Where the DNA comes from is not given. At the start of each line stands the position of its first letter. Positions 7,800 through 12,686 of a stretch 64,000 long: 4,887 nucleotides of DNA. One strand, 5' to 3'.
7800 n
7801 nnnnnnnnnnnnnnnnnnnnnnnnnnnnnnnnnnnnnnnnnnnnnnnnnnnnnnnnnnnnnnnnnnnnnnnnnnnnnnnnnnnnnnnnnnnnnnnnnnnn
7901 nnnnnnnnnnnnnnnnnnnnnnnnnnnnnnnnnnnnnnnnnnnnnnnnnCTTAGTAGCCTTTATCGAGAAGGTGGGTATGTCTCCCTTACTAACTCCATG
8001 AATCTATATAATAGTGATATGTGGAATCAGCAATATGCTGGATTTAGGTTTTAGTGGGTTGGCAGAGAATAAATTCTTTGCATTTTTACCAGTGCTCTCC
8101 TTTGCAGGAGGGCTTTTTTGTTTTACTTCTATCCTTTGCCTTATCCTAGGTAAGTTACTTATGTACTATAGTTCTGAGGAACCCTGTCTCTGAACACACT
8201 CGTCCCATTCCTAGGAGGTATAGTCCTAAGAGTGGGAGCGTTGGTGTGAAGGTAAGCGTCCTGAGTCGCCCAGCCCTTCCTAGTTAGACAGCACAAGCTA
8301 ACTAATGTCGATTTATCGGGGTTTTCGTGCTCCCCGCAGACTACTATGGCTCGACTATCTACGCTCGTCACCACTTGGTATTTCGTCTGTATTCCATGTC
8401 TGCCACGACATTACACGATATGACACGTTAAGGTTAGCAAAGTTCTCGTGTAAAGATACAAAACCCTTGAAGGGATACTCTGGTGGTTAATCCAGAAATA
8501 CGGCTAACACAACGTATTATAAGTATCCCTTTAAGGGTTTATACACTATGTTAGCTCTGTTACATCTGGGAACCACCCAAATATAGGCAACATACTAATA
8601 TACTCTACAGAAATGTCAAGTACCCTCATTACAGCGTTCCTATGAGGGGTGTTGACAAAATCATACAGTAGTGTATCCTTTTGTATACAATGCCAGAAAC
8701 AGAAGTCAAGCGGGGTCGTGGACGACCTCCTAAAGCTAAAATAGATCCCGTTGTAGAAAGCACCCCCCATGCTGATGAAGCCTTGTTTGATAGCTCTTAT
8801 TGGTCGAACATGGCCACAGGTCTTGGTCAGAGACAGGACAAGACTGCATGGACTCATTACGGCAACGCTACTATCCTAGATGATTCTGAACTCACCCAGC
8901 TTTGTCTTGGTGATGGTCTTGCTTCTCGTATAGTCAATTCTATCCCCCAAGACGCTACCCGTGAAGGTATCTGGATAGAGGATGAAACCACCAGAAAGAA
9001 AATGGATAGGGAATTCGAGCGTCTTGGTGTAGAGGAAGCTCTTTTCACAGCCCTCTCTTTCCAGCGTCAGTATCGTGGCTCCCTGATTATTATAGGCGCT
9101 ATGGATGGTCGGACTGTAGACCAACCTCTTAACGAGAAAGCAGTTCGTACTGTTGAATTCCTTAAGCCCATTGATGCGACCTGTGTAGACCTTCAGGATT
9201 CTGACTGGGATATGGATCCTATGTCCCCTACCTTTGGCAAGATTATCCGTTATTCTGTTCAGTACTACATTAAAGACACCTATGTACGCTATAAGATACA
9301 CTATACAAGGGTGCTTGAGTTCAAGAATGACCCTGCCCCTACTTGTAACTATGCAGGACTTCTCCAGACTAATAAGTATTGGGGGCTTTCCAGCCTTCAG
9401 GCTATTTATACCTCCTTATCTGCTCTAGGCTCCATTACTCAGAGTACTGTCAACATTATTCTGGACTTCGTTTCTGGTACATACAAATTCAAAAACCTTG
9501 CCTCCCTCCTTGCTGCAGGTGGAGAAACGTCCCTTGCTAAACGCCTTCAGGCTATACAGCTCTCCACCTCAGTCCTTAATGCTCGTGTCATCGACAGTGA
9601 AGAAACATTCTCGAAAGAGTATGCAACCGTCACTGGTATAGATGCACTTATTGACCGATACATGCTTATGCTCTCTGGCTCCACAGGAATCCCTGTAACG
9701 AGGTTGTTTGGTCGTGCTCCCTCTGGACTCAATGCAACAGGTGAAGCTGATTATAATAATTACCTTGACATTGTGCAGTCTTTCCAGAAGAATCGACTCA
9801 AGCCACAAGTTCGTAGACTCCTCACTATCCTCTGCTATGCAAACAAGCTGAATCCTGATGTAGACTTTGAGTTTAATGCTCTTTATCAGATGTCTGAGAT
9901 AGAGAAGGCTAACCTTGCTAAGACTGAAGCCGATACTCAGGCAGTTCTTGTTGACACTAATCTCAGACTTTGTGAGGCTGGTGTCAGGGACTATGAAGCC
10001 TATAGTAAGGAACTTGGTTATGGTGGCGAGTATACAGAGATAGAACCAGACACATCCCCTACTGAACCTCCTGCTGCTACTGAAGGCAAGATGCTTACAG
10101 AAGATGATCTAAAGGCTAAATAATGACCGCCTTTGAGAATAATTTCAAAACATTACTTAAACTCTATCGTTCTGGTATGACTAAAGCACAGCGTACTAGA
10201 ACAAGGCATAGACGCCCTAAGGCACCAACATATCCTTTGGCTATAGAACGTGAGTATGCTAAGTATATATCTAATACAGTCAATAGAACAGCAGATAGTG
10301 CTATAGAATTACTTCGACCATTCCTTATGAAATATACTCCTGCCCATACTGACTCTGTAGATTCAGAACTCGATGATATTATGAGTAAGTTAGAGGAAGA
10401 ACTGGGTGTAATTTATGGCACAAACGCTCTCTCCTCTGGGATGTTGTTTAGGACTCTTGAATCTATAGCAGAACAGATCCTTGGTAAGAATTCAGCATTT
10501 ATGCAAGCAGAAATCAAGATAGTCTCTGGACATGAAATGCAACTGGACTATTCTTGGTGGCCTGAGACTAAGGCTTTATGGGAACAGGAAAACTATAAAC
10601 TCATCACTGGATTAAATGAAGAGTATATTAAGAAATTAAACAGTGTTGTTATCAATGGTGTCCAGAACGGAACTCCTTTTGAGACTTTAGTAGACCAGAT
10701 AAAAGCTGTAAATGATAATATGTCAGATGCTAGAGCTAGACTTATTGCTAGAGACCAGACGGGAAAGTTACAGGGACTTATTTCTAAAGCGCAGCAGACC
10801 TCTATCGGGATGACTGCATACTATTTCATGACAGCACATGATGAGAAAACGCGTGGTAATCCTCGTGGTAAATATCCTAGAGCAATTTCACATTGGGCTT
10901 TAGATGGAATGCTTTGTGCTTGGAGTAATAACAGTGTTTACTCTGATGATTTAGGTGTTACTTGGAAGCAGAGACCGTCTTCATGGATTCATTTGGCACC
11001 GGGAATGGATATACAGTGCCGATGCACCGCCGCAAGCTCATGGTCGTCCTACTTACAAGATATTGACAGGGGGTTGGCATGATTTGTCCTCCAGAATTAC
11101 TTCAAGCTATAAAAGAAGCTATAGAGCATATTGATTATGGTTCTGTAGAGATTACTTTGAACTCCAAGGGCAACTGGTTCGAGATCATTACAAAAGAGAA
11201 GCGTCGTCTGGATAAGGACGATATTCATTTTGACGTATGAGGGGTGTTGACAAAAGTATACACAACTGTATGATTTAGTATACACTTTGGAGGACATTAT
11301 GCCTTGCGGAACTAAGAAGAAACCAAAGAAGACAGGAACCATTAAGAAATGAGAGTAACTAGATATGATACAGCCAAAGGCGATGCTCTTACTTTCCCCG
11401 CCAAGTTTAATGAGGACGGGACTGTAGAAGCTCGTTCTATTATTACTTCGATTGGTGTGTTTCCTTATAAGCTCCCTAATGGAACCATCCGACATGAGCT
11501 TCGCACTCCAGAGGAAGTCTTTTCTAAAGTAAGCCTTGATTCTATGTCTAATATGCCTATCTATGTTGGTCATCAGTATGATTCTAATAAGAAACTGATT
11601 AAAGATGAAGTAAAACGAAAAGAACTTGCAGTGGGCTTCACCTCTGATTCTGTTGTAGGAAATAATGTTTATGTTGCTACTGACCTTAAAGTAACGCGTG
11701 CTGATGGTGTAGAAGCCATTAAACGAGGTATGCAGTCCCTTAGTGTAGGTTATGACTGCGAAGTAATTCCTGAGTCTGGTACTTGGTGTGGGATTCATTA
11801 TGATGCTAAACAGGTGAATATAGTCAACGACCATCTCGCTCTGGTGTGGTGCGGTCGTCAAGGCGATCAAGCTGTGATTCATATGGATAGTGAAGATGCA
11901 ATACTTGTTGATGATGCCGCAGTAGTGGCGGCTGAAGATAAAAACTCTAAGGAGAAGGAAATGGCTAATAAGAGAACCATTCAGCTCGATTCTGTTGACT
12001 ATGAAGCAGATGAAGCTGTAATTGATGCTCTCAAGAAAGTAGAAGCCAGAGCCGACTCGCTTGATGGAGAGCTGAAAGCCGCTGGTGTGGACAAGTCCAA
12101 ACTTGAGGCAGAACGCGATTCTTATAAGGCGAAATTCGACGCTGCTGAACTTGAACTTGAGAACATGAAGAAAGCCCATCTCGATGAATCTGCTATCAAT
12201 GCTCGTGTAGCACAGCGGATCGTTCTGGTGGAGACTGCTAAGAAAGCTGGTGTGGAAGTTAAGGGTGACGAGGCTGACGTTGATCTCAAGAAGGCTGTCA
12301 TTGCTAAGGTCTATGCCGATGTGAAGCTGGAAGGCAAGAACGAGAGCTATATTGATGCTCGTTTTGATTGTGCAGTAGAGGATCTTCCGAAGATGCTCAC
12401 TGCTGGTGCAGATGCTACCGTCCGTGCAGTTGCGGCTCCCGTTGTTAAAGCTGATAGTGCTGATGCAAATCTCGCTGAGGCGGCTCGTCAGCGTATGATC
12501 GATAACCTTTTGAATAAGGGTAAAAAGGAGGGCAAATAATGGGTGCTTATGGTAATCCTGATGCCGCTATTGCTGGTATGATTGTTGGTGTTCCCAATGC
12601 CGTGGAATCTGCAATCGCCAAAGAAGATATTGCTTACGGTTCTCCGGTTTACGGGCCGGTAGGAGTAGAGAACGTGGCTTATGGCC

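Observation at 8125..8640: ORF-free, helix-dense ~460-nt region between terL and portal with its own promoter: candidate large structured ncRNA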

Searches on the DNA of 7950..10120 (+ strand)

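Call 4: search_rna_families(source=window, start=7950, end=8800, threshold=evalue, max_evalue=10, show_alignments=3)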
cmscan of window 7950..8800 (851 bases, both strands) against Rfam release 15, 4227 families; matches with E-value up to 10: 4.
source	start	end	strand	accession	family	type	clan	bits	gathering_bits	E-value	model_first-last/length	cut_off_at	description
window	8475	8584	-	RF03762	MIR859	Gene; miRNA;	-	20.1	130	0.56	1-128/128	no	MIR859 microRNA precursor family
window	8079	8119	+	RF01388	isrD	Gene; sRNA;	-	20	37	0.27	1-51/51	no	isrD Hfq binding RNA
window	8188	8255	-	RF03909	mir-3804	Gene; miRNA;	-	18.7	90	0.86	1-82/82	no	mir-3804 microRNA precursor family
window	8448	8553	+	RF00885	MIR821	Gene; miRNA;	-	14.3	249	5.4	1-275/275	no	MIR821 microRNA precursor family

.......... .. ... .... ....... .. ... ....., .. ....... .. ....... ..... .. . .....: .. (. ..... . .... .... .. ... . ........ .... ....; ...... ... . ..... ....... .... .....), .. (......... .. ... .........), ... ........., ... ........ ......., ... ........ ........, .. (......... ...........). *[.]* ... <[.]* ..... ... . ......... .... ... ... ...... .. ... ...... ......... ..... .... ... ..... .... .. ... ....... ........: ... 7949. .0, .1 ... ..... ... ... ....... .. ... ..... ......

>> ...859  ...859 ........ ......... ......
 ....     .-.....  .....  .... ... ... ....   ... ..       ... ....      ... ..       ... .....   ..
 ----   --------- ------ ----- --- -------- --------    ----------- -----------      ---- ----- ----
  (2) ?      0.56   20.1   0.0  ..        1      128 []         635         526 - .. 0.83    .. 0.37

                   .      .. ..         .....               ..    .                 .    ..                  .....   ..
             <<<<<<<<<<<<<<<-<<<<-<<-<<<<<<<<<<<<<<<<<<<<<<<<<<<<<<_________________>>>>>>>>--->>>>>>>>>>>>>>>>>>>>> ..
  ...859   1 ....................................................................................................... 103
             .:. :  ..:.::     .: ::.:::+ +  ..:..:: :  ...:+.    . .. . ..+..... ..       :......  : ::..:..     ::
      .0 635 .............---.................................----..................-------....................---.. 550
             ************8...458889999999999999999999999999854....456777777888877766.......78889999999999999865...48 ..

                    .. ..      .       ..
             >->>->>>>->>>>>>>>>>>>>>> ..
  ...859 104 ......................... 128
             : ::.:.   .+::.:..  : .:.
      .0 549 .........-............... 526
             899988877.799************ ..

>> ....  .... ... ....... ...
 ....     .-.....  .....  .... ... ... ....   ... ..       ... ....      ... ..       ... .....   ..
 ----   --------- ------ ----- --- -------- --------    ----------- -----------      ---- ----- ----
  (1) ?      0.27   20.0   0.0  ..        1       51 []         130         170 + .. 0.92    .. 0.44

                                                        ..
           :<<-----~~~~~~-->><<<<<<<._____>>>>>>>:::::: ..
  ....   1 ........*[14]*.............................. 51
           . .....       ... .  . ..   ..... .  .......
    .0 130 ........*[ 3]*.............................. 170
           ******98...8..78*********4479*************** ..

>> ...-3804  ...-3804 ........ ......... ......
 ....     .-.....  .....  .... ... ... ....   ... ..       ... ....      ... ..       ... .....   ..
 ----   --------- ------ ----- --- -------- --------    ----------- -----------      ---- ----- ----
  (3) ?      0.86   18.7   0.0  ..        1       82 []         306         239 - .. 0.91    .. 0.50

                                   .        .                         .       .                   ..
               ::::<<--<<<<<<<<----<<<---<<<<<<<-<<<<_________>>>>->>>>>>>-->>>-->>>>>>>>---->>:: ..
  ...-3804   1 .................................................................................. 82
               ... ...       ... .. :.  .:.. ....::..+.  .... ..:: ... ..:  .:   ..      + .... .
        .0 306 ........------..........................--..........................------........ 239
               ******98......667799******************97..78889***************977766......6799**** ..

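Call 5: search_dna_similar(query=window:8055-8690:+, collection=phages, mode=distant, max_rows=40)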
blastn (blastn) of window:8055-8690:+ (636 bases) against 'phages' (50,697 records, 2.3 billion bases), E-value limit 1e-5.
No match.

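Call 87: build_rna_model(alignment_id=A4, structure=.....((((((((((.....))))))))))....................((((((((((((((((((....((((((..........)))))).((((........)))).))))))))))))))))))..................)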
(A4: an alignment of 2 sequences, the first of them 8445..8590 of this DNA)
Model R1 built from alignment A4 (2 sequences, 148 columns); structure: as given.
model positions 148; base pairs 38; branch points 2; effective number of sequences 0.84; information 0.59 bits per position. Calibrated on 0.2 Mb of random sequence (short: E-values are rough).
structure used (alignment columns):
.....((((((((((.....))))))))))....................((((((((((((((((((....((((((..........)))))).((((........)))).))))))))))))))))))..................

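Call 88: search_with_rna_model(model_id=R1, sources=[window, L001, L002, L003, L004, L006, L007, L009, L011, L013, L016, L017, L019, L020, L021, L022, L023, L024, L025, L026, L028, L029], max_evalue=10)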
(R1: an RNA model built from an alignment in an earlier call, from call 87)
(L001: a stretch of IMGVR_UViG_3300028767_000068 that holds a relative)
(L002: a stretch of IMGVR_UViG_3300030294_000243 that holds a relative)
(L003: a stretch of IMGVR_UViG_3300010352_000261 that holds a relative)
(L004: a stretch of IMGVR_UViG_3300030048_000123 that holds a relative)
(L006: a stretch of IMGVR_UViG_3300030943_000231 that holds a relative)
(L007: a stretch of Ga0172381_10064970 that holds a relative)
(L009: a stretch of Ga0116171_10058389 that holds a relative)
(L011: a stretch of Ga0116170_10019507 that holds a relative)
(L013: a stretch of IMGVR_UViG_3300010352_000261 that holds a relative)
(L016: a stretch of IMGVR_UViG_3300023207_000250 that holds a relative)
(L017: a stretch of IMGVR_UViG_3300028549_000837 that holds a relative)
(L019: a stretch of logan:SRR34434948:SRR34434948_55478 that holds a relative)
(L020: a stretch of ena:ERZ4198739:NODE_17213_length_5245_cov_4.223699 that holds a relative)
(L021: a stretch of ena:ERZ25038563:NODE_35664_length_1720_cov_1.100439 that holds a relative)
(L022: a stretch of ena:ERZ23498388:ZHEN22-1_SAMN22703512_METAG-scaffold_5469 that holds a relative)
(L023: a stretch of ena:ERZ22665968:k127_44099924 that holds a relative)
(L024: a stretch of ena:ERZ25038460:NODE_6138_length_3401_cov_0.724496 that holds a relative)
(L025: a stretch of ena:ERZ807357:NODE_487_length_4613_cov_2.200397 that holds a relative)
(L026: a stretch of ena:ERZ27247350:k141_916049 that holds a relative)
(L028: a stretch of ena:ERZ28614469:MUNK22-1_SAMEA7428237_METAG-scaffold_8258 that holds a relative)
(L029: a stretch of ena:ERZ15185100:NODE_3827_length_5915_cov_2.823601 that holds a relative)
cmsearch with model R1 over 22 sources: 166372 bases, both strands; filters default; matches with E-value up to 10: 5.
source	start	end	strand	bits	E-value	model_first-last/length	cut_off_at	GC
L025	488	635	-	186.7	6e-41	1-148/148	no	0.41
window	8445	8590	-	183.6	3e-40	1-148/148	no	0.39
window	8461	8540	+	24.4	0.0027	51-130/148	no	0.39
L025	507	584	+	18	0.082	52-129/148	no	0.42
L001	2856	2929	+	13.6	0.83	1-148/148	no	0.39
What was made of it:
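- Tried and rejected: A covariance model of the 148-nt core (R1) found no further copy in the window or in 21 loci (calls 87, 88).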

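Call 91: search_rna_families(source=L025, start=100, end=800, threshold=evalue, max_evalue=10)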
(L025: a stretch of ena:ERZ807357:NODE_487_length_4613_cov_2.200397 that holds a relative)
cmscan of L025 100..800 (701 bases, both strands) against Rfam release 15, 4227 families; matches with E-value up to 10: 4.
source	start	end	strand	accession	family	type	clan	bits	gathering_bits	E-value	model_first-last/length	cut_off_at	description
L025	494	595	-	RF00639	mir-515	Gene; miRNA;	CL00096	21.2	68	0.17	1-87/87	no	mir-515 microRNA precursor family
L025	520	629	-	RF03762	MIR859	Gene; miRNA;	-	17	130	2.9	1-128/128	no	MIR859 microRNA precursor family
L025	146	162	+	RF02129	GNAS-AS1_3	Gene; lncRNA;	-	13.9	42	1.7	1-38/38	no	GNAS antisense RNA 1 conserved region 3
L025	519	630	-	RF04015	MIR946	Gene; miRNA;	-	12.8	190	6.7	1-189/189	no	MIR946 microRNA precursor family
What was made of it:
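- On Any Rfam 15 family (ROOL, GOLLD, OLE, HEARO, group I/II introns, pRNA, 6S, tmRNA and the rest): 7950-8800 and L025 100-800 at E up to 10 gave only noise hits at 13-21 bits against thresholds of 37-249 (calls 4, 91).
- Closest known: phi29-type packaging RNA. Different: There is no match to any Rfam model, including pRNA (calls 4, 91).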

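Call 92: search_dna_similar(query=window:8126-8640:+, collection=plasmids, mode=distant, max_evalue=0.001)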
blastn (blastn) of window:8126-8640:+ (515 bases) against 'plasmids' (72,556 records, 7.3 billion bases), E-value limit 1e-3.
No match.
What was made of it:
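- Tried and rejected: blastn of the insert against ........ phages and PLSDB plasmids found no match (calls 5, 92).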

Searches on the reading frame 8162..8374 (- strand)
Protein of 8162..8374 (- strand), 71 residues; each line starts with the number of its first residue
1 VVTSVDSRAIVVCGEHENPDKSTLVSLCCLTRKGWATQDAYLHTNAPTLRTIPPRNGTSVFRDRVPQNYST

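Call 27: search_protein_families(library=pfam, max_evalue=10, proteins=[window:8162-8374:-])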
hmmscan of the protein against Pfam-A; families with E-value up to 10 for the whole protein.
seq(71 aa): 1 family
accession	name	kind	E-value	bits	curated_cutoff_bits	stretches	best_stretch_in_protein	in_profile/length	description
PF09857.14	YjhX_toxin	-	0.28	11.6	27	1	16-43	22-49/85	Putative toxin of bacterial toxin-antitoxin pair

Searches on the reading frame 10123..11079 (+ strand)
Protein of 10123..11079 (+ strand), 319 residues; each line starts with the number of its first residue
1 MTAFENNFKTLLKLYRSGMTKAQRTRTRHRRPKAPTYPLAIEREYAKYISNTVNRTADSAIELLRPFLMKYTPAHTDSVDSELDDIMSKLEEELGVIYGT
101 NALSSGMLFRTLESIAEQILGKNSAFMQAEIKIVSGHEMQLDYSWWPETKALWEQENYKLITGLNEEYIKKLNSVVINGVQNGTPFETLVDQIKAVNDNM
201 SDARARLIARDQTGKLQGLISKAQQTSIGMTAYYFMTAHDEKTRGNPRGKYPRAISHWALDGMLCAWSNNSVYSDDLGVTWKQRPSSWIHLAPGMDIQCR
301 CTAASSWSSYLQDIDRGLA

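Call 40: search_protein_families(library=phrogs, max_evalue=0.001, proteins=[window:10123-11079:+])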
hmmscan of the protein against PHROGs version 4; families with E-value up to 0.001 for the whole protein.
window:10123-11079:+ (319 aa): 6 families
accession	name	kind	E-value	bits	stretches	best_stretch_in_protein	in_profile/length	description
phrog_324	-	head and packaging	6.4e-40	138.7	1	21-304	56-315/624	head morphogenesis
phrog_4529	-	head and packaging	5.5e-22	79.7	1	155-308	156-289/533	minor head protein and DNA pilot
phrog_15127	-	head and packaging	4.4e-15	56.2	1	151-246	112-206/602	head protein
phrog_595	-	head and packaging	1e-10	42.6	1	161-305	182-296/513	head maturation protease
phrog_6577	-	unknown function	1.3e-08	34.6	1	76-248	24-195/1066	-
phrog_2662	-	head and packaging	0.00048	19.8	1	100-244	562-664/717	portal protein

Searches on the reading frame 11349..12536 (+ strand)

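Call 40: search_protein_families(library=phrogs, max_evalue=0.001, proteins=[window:11349-12536:+])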
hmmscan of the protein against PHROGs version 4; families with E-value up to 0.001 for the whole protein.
window:11349-12536:+ (396 aa): 5 families
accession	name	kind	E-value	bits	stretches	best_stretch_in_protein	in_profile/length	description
phrog_530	-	head and packaging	2.5e-68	232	1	1-394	17-382/390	head maturation protease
phrog_12864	-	head and packaging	5.2e-24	86.1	1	46-206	80-232/468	head maturation protease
phrog_3778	-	head and packaging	3e-16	60.4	1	54-363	202-499/593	head maturation protease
phrog_2229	-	head and packaging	3.7e-14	53.9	1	51-384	61-377/428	head maturation protease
phrog_1961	-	unknown function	4.5e-09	36.9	1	51-301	54-281/417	-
